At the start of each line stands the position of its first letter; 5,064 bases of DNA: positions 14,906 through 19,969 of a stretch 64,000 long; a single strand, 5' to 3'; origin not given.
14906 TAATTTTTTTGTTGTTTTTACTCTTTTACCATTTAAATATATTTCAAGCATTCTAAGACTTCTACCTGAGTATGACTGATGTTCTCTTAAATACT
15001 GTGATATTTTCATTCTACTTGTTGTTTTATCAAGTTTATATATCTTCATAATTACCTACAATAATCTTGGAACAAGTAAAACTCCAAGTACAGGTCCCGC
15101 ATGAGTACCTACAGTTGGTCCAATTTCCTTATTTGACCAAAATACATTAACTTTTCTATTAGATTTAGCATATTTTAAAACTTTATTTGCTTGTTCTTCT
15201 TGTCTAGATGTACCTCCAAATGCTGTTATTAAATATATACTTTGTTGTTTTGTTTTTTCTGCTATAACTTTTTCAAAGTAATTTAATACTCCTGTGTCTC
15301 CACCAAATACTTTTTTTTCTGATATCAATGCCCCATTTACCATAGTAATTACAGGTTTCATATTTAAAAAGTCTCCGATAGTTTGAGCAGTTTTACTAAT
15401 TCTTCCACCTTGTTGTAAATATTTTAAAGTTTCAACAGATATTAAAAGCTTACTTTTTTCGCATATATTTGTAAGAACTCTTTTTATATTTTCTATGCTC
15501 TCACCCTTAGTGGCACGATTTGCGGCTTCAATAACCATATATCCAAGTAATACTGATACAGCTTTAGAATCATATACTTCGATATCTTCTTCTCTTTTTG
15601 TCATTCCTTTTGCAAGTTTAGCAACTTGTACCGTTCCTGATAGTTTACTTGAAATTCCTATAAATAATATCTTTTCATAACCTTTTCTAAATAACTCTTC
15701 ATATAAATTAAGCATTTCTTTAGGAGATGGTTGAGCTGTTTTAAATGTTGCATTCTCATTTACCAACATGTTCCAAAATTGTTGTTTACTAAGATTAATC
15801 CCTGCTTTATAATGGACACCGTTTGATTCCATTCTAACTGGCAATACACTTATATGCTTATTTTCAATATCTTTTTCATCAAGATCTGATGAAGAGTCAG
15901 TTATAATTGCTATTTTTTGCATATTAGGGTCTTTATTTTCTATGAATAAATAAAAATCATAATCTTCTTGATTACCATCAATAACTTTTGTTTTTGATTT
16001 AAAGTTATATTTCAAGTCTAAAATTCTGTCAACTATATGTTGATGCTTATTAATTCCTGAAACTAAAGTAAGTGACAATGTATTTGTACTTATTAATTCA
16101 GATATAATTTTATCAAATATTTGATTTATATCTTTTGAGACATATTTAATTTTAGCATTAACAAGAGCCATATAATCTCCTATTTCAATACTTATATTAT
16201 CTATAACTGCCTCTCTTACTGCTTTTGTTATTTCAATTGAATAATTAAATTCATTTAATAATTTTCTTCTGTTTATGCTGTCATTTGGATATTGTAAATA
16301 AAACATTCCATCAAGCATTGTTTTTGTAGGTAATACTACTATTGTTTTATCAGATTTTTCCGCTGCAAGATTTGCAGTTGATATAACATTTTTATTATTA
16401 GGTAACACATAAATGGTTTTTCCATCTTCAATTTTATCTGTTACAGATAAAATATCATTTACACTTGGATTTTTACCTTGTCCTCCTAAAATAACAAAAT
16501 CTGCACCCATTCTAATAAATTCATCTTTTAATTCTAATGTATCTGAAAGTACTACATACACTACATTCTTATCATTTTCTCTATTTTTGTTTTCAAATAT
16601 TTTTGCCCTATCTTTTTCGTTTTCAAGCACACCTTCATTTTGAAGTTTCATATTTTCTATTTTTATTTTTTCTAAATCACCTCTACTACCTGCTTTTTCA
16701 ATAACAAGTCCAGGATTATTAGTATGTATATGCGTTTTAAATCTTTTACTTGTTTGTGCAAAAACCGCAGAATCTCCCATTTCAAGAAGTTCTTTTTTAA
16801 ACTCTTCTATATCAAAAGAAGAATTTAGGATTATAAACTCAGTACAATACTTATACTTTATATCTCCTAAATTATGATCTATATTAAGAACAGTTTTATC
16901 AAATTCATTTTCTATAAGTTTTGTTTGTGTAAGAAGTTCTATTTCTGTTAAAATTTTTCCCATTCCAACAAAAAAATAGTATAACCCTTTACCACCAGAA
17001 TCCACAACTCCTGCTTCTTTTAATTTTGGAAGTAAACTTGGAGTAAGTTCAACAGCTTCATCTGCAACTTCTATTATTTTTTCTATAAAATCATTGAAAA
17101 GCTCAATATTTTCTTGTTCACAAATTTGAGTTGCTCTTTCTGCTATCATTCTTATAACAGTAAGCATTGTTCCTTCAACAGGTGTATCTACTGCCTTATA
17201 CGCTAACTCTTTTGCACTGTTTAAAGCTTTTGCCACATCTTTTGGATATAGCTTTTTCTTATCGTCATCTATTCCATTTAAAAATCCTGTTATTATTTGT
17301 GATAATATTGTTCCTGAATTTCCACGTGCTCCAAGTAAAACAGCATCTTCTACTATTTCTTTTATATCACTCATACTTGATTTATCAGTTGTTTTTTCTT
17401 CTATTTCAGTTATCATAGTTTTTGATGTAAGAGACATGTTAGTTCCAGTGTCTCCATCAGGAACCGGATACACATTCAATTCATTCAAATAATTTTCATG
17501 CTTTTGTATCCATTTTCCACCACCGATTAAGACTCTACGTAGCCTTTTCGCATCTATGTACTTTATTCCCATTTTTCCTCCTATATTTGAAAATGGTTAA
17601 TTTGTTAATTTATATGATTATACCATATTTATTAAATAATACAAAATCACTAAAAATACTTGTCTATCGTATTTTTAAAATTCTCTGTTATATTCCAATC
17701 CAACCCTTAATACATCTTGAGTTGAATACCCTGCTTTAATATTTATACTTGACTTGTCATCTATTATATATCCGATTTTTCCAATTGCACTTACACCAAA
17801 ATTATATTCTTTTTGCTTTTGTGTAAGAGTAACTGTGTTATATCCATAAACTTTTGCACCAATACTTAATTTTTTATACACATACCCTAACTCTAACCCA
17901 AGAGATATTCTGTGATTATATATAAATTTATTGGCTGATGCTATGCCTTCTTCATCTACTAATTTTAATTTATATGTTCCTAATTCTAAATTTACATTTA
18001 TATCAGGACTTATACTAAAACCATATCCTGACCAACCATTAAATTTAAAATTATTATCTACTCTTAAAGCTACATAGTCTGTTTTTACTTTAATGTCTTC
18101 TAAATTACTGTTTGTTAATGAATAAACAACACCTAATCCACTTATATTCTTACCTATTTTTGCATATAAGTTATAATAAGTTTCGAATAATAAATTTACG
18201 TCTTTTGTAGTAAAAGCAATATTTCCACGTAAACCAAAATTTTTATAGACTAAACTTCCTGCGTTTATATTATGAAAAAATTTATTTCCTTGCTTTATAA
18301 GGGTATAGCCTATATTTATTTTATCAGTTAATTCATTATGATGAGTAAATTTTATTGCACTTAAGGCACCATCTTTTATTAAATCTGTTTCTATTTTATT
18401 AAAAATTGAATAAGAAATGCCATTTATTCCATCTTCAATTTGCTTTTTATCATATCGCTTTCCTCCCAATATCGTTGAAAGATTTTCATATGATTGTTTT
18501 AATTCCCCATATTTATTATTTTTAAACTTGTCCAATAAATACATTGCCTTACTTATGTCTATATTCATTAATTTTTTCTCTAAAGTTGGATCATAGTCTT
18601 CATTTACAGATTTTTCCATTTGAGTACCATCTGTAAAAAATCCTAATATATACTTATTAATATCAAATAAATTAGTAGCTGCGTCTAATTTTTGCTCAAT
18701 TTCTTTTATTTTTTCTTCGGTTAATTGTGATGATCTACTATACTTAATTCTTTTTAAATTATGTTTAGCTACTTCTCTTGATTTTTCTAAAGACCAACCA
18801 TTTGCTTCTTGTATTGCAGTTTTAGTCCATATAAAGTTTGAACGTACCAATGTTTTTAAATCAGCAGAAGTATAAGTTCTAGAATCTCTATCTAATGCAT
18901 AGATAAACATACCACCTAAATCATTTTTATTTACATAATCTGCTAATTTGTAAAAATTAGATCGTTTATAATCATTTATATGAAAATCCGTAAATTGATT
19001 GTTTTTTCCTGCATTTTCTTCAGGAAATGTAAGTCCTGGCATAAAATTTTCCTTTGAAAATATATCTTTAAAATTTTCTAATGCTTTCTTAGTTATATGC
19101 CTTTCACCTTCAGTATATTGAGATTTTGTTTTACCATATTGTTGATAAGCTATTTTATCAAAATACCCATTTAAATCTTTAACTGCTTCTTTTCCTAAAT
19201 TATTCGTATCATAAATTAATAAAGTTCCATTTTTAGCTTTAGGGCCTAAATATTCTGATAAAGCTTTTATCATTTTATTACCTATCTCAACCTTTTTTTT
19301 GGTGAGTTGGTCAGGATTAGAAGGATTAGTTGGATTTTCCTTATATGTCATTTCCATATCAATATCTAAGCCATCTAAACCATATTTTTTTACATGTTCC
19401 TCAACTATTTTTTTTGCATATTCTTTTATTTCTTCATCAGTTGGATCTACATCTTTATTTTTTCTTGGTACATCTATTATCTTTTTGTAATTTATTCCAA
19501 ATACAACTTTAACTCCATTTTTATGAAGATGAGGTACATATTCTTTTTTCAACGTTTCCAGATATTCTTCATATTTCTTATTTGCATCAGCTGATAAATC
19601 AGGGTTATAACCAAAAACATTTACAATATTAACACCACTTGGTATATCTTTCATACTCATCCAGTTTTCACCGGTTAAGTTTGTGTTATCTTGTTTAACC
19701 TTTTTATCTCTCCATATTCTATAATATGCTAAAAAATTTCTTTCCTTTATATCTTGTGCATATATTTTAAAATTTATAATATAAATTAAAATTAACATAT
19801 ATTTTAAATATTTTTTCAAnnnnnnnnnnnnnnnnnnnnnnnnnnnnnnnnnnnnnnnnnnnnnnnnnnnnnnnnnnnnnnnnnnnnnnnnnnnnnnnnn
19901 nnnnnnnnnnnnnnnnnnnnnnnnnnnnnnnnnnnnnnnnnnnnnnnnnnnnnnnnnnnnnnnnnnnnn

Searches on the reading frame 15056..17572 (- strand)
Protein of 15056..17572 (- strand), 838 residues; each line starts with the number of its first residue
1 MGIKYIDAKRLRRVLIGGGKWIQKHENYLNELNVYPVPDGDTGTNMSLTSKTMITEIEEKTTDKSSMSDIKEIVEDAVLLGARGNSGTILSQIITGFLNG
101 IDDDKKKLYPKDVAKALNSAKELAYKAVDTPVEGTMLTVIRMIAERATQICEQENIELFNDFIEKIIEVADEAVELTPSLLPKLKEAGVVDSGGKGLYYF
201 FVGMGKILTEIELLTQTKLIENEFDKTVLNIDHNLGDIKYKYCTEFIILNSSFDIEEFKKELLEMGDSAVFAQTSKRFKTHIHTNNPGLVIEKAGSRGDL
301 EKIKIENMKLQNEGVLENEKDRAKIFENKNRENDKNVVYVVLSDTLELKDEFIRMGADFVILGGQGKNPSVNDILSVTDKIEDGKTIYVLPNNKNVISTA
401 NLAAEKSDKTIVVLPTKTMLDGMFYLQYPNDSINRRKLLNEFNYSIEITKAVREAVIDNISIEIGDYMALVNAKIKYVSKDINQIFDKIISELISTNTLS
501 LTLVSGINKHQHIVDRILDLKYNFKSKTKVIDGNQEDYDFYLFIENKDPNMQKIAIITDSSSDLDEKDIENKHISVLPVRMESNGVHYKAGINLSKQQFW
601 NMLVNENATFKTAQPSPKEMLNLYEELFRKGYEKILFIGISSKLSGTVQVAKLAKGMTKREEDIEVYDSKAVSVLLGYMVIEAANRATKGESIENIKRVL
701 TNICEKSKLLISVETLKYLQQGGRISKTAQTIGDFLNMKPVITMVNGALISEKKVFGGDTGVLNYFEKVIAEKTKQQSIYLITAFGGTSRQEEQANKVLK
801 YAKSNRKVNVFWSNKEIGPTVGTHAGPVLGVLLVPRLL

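Call 64: search_protein_families(library=pfam, proteins=[window:15056-17572:-], max_evalue=0.00001)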
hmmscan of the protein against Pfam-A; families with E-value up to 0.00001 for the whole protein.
window:15056-17572:- (838 aa): 4 families
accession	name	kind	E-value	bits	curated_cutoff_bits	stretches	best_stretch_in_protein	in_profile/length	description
PF02645.21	DegV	-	1.8e-69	234.6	27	1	553-835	1-279/280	Uncharacterised protein, DegV family COG1307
PF13684.11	FakA-like_C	-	2.7e-45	154.9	23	2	340-545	3-216/216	Fatty acid kinase subunit A-like, C-terminal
PF02734.22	Dak2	-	3.4e-39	135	27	1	36-204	1-172/174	DAK2 domain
PF21645.3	FakA-like_M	-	5e-25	87.6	24.9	1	239-313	1-78/80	Fatty acid kinase subunit A-like, middle domain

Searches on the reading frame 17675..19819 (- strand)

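Call 64: search_protein_families(library=pfam, proteins=[window:17675-19819:-], max_evalue=0.00001)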
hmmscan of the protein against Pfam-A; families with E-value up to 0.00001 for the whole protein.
window:17675-19819:- (714 aa): 1 family
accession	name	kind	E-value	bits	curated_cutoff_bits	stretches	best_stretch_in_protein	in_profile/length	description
PF23916.1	TIM-barrel_EndoS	-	2.4e-65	221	27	1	31-306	1-238/238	Endo-beta-N-acetylglucosaminidase EndoS TIM-barrel domain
